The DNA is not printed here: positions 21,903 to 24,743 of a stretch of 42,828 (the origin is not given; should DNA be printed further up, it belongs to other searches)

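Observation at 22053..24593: In-frame fusion of a complete sugar-importer ABC ATPase to the catabolic dehydrogenase UxaB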

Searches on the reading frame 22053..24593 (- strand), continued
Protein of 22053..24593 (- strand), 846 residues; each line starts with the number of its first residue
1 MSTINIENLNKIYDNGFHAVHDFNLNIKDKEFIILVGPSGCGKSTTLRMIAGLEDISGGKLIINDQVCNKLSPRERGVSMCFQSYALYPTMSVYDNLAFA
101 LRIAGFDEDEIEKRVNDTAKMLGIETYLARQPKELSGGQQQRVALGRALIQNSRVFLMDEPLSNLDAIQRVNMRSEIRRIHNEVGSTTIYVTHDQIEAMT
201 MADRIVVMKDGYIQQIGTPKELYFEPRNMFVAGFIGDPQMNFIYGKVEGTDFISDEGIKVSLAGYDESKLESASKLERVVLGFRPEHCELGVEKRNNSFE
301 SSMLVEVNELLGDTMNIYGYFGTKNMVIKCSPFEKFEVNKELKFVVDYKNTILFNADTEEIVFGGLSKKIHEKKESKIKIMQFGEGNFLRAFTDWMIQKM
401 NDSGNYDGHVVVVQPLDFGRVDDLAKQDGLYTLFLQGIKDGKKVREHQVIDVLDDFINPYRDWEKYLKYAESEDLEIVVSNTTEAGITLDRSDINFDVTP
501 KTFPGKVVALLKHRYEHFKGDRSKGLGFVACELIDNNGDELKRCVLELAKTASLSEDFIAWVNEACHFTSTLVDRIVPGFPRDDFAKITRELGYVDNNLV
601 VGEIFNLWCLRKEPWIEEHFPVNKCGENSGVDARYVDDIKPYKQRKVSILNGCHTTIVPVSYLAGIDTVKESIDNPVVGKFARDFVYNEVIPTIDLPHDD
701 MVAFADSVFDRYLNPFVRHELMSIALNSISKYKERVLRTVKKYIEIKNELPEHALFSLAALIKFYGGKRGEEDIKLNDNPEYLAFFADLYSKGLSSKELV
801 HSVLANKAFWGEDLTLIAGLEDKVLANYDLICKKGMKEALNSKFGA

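Call 34: search_protein_families(library=pfam, proteins=[P0097, P0089, P0110, P0088, P0094, P0078, P0082, P0115, P0087], max_evalue=0.00001)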
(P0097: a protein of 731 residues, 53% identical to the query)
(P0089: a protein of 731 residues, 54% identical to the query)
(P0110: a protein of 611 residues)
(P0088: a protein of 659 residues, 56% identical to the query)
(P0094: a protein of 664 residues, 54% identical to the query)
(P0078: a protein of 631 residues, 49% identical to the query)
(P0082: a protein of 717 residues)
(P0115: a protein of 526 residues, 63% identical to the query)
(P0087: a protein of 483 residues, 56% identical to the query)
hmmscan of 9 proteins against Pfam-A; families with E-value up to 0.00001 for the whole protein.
P0097 (731 aa): 3 families
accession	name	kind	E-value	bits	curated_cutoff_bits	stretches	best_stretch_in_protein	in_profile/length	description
PF07470.19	Glyco_hydro_88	-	1.4e-86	291.1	26.6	1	27-373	18-351/352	Glycosyl Hydrolase Family 88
PF00005.33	ABC_tran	-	2.1e-32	113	25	1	393-534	2-136/137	ABC transporter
PF17912.7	OB_MalK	-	2.6e-08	35.1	27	1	608-656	1-52/53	MalK OB fold domain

P0089 (731 aa): 3 families
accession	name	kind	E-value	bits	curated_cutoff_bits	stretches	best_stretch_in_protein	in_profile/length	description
PF07470.19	Glyco_hydro_88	-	6.6e-80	269.2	26.6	1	30-373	21-351/352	Glycosyl Hydrolase Family 88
PF00005.33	ABC_tran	-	1.8e-31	110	25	1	393-534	2-136/137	ABC transporter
PF17912.7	OB_MalK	-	3.5e-07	31.4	27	1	608-658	1-53/53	MalK OB fold domain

P0110 (611 aa): 3 families
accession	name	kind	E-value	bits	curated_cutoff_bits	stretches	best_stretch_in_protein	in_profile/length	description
PF00005.33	ABC_tran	-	4e-28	99.2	25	1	21-337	2-136/137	ABC transporter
PF17912.7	OB_MalK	-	4e-13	50.5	27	1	411-463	1-53/53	MalK OB fold domain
PF03215.21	Rad17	-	8.6e-06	26.3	23.8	0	29-103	44-119/186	Rad17 P-loop domain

P0088 (659 aa): 4 families
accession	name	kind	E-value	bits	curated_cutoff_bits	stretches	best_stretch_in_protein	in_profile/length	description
PF13306.12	LRR_5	-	1.8e-30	105.9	27.7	1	464-568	22-126/127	BspA type Leucine rich repeat region (6 copies)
PF00005.33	ABC_tran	-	4.7e-30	105.4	25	1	21-162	2-136/137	ABC transporter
PF17912.7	OB_MalK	-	1.8e-06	29.2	27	1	236-287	1-53/53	MalK OB fold domain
PF08402.16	TOBE_2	-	5.1e-06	26.9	21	0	282-349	3-74/76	TOBE domain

P0094 (664 aa): 3 families
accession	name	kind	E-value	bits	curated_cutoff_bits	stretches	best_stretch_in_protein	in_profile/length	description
PF00005.33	ABC_tran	-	1.7e-31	110.1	25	1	21-162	2-136/137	ABC transporter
PF17912.7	OB_MalK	-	2.1e-09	38.5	27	1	236-285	1-52/53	MalK OB fold domain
PF08402.16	TOBE_2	-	9.4e-07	29.3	21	1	280-350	2-76/76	TOBE domain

P0078 (631 aa): 7 families
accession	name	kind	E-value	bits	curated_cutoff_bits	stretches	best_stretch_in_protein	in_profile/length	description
PF00005.33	ABC_tran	-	1.2e-45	155.9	25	2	21-162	2-136/137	ABC transporter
PF17912.7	OB_MalK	-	1.8e-21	77.2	27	2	236-290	1-53/53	MalK OB fold domain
PF08402.16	TOBE_2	-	2.4e-16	60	21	2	283-330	1-49/76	TOBE domain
PF02463.25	SMC_N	-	1.6e-12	47.7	40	1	28-205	22-208/220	RecF/RecN/SMC N terminal domain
PF03459.23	TOBE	-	1.4e-06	28.9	22.3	0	299-329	7-38/64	TOBE domain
PF24076.1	DUF7368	-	7.3e-06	26.4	27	0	350-446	16-115/163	Family of unknown function (DUF7368)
PF03215.21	Rad17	-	8.1e-06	26.3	23.8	0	19-97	34-112/186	Rad17 P-loop domain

P0082 (717 aa): 10 families
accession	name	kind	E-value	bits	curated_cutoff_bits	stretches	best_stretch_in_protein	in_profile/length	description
PF00005.33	ABC_tran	-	5.2e-66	221.9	25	2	20-161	2-136/137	ABC transporter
PF17912.7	OB_MalK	-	2.7e-13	51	27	1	235-287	1-52/53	MalK OB fold domain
PF08402.16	TOBE_2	-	3.7e-11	43.4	21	0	640-708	1-76/76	TOBE domain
PF13401.12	AAA_22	-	3.1e-08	34.4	27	0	29-52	5-28/130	AAA domain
PF13191.12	AAA_16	-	2.2e-07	32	32.6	0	390-450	18-64/167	AAA ATPase domain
PF13304.12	AAA_21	-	9.5e-07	29.6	27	0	518-560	255-299/304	AAA domain, putative AbiEii toxin, Type IV TA system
PF02463.25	SMC_N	-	1.2e-06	28.5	40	0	16-206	12-210/220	RecF/RecN/SMC N terminal domain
PF25199.1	nSTAND_NTPase5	-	1.4e-06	28.7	34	0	392-415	39-62/145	Novel STAND NTPase 5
PF13604.12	AAA_30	-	3.4e-06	27.3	27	0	394-424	17-48/191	AAA domain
PF20720.3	nSTAND3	-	5.8e-06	26.5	27.2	0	27-49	15-37/155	Novel STAND NTPase 3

P0115 (526 aa): 4 families
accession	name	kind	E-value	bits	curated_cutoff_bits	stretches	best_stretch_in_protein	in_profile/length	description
PF00005.33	ABC_tran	-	4.2e-30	105.6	25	1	21-162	2-136/137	ABC transporter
PF17912.7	OB_MalK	-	3.4e-09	37.9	27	0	349-384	17-52/53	MalK OB fold domain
PF18998.6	Flg_new_2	-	1.2e-08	35.2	23.6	0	307-360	4-58/73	Divergent InlB B-repeat domain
PF08402.16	TOBE_2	-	5.5e-06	26.9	21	0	379-454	2-76/76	TOBE domain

P0087 (483 aa): 2 families
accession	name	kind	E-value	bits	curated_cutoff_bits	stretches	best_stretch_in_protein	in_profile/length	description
PF00005.33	ABC_tran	-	9.6e-31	107.6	25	1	20-161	2-136/137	ABC transporter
PF17912.7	OB_MalK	-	1.5e-08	35.8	27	1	235-286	1-52/53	MalK OB fold domain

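Call 41: search_protein_representatives(protein=window:22053-24593:-)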
Query: 846 residues. Proteins with E-value up to 0.001 (for the whole library): 565736; up to 1e-10: 242593; up to 1e-30: 29636. The best 150 are listed.
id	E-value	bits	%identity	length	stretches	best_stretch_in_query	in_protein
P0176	2.2e-143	495.7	53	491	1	365-833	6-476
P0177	9.3e-139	480.4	49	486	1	372-842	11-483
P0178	1.9e-138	479.4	67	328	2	6-219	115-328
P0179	4.4e-134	464.9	51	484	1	375-816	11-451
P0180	5.3e-133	461.3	47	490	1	377-840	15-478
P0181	5.3e-127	441.5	46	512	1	378-840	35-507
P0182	1.9e-126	439.7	45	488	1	378-842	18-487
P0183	8.9e-125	434.1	44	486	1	377-843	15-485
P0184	1.1e-120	420.5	43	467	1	371-826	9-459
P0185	2.1e-119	416.3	56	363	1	1-362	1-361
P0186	1.3e-118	413.8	44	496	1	375-841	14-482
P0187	1.6e-118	413.4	43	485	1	378-839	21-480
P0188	2.3e-118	412.9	56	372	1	1-361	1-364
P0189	6.5e-118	411.4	43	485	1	376-841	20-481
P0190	1.1e-117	410.6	54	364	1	1-361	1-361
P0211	1.9e-106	373.5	42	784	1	374-833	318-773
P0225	5.6e-104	365.3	44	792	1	378-835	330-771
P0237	7.9e-102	358.2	40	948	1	377-834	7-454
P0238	2.3e-101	356.7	54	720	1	1-329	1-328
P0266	1.0e-98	347.9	47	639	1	3-397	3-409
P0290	6.0e-97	342.1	50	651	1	2-355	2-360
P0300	2.1e-96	340.3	57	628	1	1-284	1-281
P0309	7.4e-96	338.5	54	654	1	1-322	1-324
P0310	7.5e-96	338.5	41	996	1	379-844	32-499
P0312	7.7e-96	338.4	47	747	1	2-397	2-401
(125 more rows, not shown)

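Call 43: search_protein_families(library=pfam, proteins=[P0211, P0225, P0237, P0310, P0238, P0312, P0290, P0266, P0300, P0309], max_evalue=0.00001)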
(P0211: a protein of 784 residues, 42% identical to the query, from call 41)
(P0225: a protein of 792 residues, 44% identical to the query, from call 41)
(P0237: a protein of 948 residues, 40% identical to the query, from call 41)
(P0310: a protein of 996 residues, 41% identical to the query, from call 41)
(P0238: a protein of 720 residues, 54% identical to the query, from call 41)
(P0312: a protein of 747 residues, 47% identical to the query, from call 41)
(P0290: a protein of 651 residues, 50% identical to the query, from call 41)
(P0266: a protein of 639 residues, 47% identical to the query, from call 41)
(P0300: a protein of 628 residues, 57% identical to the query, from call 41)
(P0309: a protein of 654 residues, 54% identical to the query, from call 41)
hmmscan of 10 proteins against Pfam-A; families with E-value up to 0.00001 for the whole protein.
P0211 (784 aa): 3 families
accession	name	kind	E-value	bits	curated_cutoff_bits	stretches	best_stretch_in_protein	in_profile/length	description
PF01232.29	Mannitol_dh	-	1e-34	120.7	27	1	323-562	2-197/199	Mannitol dehydrogenase Rossmann domain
PF08125.19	Mannitol_dh_C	-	1.3e-32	113.3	30.7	1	574-771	1-189/190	Mannitol dehydrogenase C-terminal domain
PF01263.26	Aldose_epim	-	6.7e-30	104.9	27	1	22-292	3-296/299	Aldose 1-epimerase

P0225 (792 aa): 3 families
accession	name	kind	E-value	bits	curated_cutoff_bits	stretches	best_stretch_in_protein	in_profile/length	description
PF01232.29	Mannitol_dh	-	4.8e-37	128.3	27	1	331-566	2-193/199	Mannitol dehydrogenase Rossmann domain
PF08125.19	Mannitol_dh_C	-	4.1e-31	108.4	30.7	1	582-767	1-189/190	Mannitol dehydrogenase C-terminal domain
PF01263.26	Aldose_epim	-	3.6e-29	102.5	27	1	43-305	3-295/299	Aldose 1-epimerase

P0237 (948 aa): 5 families
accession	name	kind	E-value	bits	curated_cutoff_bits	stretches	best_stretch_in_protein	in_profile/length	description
PF20629.2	GD_AH_C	-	5.8e-93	311.1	26.8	1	710-946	1-241/242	D-galactarate/Altronate dehydratase, C-terminal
PF04295.18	GD_AH_second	-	2.2e-41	141.6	27.3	1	569-700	1-135/136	D-galactarate dehydratase/Altronate hydrolase, second domain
PF08125.19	Mannitol_dh_C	-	4.2e-35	121.4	30.7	1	267-452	4-190/190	Mannitol dehydrogenase C-terminal domain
PF01232.29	Mannitol_dh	-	1.6e-28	100.5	27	1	9-244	2-189/199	Mannitol dehydrogenase Rossmann domain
PF08666.17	SAF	-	4.9e-07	30.6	21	1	466-536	1-62/63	SAF domain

P0310 (996 aa): 5 families
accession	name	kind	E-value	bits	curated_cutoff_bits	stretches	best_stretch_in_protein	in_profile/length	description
PF20629.2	GD_AH_C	-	1.5e-93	313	26.8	1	756-994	1-241/242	D-galactarate/Altronate dehydratase, C-terminal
PF04295.18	GD_AH_second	-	1.7e-44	151.6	27.3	1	614-746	1-135/136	D-galactarate dehydratase/Altronate hydrolase, second domain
PF08125.19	Mannitol_dh_C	-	3.7e-27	95.5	30.7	1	285-486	1-189/190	Mannitol dehydrogenase C-terminal domain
PF01232.29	Mannitol_dh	-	4.7e-25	89.2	27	1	32-271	2-195/199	Mannitol dehydrogenase Rossmann domain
PF08666.17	SAF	-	1.1e-09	39.2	21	1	513-583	1-62/63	SAF domain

P0238 (720 aa): 3 families
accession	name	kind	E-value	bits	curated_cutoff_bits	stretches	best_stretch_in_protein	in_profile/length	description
PF07470.19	Glyco_hydro_88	-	8.1e-67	226.1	26.6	1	381-715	20-350/352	Glycosyl Hydrolase Family 88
PF00005.33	ABC_tran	-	4.1e-30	105.6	25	1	22-162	3-136/137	ABC transporter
PF17912.7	OB_MalK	-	2.6e-11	44.7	27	1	236-289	1-53/53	MalK OB fold domain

P0312 (747 aa): 3 families
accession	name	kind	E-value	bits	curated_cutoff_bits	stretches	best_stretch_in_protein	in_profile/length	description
PF00005.33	ABC_tran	-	8.5e-33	114.3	25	1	21-162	2-136/137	ABC transporter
PF17912.7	OB_MalK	-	8.5e-12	46.2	27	1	236-295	1-53/53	MalK OB fold domain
PF08402.16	TOBE_2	-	8.1e-09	35.9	21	1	288-357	1-76/76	TOBE domain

P0290 (651 aa): 4 families
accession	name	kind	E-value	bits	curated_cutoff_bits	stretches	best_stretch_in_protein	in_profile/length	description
PF00005.33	ABC_tran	-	1e-31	110.8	25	1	21-162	2-136/137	ABC transporter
PF17912.7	OB_MalK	-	1e-11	45.9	27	1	236-293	1-53/53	MalK OB fold domain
PF08402.16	TOBE_2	-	2.8e-11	43.8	21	1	286-359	1-76/76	TOBE domain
PF13304.12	AAA_21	-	5.6e-06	27.1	27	0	32-96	1-74/304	AAA domain, putative AbiEii toxin, Type IV TA system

P0266 (639 aa): 3 families
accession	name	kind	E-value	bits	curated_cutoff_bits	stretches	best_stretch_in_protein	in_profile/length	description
PF00005.33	ABC_tran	-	2e-32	113.1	25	1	21-162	2-136/137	ABC transporter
PF17912.7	OB_MalK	-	7.1e-11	43.3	27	1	236-293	1-53/53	MalK OB fold domain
PF02463.25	SMC_N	-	2.6e-06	27.5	40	1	29-211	23-217/220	RecF/RecN/SMC N terminal domain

P0300 (628 aa): 3 families
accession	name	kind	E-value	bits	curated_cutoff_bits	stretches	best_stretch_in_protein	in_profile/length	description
PF00005.33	ABC_tran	-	2.2e-31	109.7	25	1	21-162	2-136/137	ABC transporter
PF02463.25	SMC_N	-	2.2e-06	27.7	40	0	25-208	19-214/220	RecF/RecN/SMC N terminal domain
PF13304.12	AAA_21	-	6.9e-06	26.8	27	0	128-195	231-300/304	AAA domain, putative AbiEii toxin, Type IV TA system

P0309 (654 aa): 4 families
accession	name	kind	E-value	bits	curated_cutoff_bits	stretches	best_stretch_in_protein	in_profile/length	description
PF00005.33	ABC_tran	-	9.5e-34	117.4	25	1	21-162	2-136/137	ABC transporter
PF17912.7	OB_MalK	-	2.2e-09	38.5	27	1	236-294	1-53/53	MalK OB fold domain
PF13304.12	AAA_21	-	1.5e-06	29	27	0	129-195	232-300/304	AAA domain, putative AbiEii toxin, Type IV TA system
PF02463.25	SMC_N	-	4e-06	26.8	40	0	15-210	8-216/220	RecF/RecN/SMC N terminal domain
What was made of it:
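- MsmX-GH88 (P0238; call 43); UxaB also fuses with non-transport neighbours (UxaA, aldose epimerase; call 43).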

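Call 48: search_protein_families(library=pfam, proteins=[L016:7426-9963:+, L016:5642-6310:+, L016:4599-5645:+, L016:3656-4654:+, L016:6332-7429:+], max_evalue=0.0001)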
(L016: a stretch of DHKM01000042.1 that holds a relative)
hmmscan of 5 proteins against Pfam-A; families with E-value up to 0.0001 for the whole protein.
L016:7426-9963:+ (845 aa): 3 families
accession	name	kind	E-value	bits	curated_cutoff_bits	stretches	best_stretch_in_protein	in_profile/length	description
PF07470.19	Glyco_hydro_88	-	5.8e-68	229.9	26.6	1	502-843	19-351/352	Glycosyl Hydrolase Family 88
PF01554.23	MatE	-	3.4e-34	118.3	24.9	2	34-193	1-160/161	MatE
PF01943.22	Polysacc_synt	-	1.4e-05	25.1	28.2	1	9-79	188-256/274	Polysaccharide biosynthesis protein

L016:5642-6310:+ (222 aa): 2 families
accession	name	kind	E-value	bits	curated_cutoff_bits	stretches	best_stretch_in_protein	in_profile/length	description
PF13472.12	Lipase_GDSL_2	-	2.5e-10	41.6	32.9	1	5-161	1-156/178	GDSL-like Lipase/Acylhydrolase family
PF00657.28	Lipase_GDSL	-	8.6e-06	26.5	23.6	1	3-150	1-162/208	GDSL-like Lipase/Acylhydrolase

L016:4599-5645:+ (348 aa): 1 family
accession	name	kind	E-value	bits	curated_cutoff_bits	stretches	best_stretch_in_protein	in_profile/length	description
PF00294.29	PfkB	-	9.3e-25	88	25.8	1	38-301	24-272/302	pfkB family carbohydrate kinase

L016:3656-4654:+ (332 aa): 1 family
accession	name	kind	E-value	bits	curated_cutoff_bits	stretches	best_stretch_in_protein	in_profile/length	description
PF01522.26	Polysacc_deac_1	-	7.8e-18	65.1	23.1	1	65-198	5-123/124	Polysaccharide deacetylase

L016:6332-7429:+ (365 aa): 2 families
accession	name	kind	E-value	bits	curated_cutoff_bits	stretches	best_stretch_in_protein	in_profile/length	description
PF00005.33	ABC_tran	-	1.5e-31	110.2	25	1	20-161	2-136/137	ABC transporter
PF17912.7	OB_MalK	-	1.6e-07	32.5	27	1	235-286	1-52/53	MalK OB fold domain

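Call 56: predict_structure(alignment_id=A4)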
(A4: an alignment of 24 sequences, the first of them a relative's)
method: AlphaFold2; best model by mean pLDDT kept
length: 846 residues; sequences in the alignment: 24
mean_pLDDT: 82.3   pTM: 0.51
mean pLDDT of the five models: 82.3, 81.2, 80.4, 80.2, 74.5
residues with pLDDT >= 90: 363; 70-90: 344; 50-70: 61; < 50: 78
segments of 3 or more residues with pLDDT < 50: 364-376, 424-454, 575-585, 587-605
pLDDT, mean of each block of 10 residues (from residue 1): 85 83 87 90 89 87 89 82 66 88 84 90 87 79 80 84 72 76 84 87 89 84 86 88 94 92 88 91 93 88 91 83 90 84 91 91 45 43 68 71 72 67 45 36 37 64 90 88 73 92 93 97 93 82 97 97 96 57 48 38 58 91 68 83 87 93 93 95 96 91 86 70 81 92 96 98 92 87 93 96 95 96 98 95 85
secondary structure, 60 per line:
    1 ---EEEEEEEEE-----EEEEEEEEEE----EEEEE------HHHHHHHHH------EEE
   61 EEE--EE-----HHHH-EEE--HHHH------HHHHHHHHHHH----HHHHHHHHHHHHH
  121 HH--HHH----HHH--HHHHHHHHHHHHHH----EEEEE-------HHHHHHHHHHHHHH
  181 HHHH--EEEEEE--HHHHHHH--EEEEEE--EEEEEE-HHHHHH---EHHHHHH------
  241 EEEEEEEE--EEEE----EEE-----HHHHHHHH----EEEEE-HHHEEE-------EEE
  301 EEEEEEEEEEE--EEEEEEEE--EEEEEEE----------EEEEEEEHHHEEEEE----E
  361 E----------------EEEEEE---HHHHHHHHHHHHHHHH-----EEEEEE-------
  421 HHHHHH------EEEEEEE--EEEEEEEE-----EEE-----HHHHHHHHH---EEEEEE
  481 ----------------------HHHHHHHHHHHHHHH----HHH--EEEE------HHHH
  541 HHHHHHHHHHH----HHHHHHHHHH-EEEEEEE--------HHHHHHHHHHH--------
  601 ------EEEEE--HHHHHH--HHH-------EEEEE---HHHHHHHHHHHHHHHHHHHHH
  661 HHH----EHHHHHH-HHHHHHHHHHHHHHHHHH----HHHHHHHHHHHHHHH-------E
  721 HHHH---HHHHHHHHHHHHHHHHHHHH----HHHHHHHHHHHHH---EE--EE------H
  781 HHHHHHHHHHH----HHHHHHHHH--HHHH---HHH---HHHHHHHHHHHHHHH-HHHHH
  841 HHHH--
elements in order (helices of 4 or more, strands of 3 or more residues): E4-12 E18-27 E32-36 H43-51 E58-63 H73-76 E78-80 H83-86 H93-103 H108-122 H137-150 E155-159 H167-184 E187-192 H195-201 E204-209 E212-217 H219-224 H229-234 E241-248 E251-254 E259-261 H267-274 E279-283 E288-290 E298-311 E314-321 E324-330 E341-347 E351-355 E378-383 H387-402 E408-413 H421-426 E433-439 E442-449 E455-457 H463-471 E475-480 H503-517 E527-530 H537-551 H556-565 E567-573 H582-592 E607-611 H614-619 E632-636 H640-663 H669-674 H676-693 H698-712 H721-724 H728-747 H752-764 H780-791 H796-804 H807-810 H820-834 H836-844
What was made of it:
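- On MalK/MsmX/UgpC-type (CUT1) ABC importer ATPase: Beta-rich fold in the AF2 model (call 56).
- On ABC ATPase with an allosteric accessory C-terminal domain (NrtC/CmpC, MetN or ModC type): The only indirect data are a pTM of 0.51 and a low-confidence tether, which give no predicted interface (call 56).
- The AF2 model has two well-folded halves, pLDDT below 50 for 364-376, and pTM 0.51 (call 56). The tether is predicted to be disordered and there is no confident inter-domain interface (call 56). The tail is flexible and rich in Lys, so it could be sensitive to proteases (call 56).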
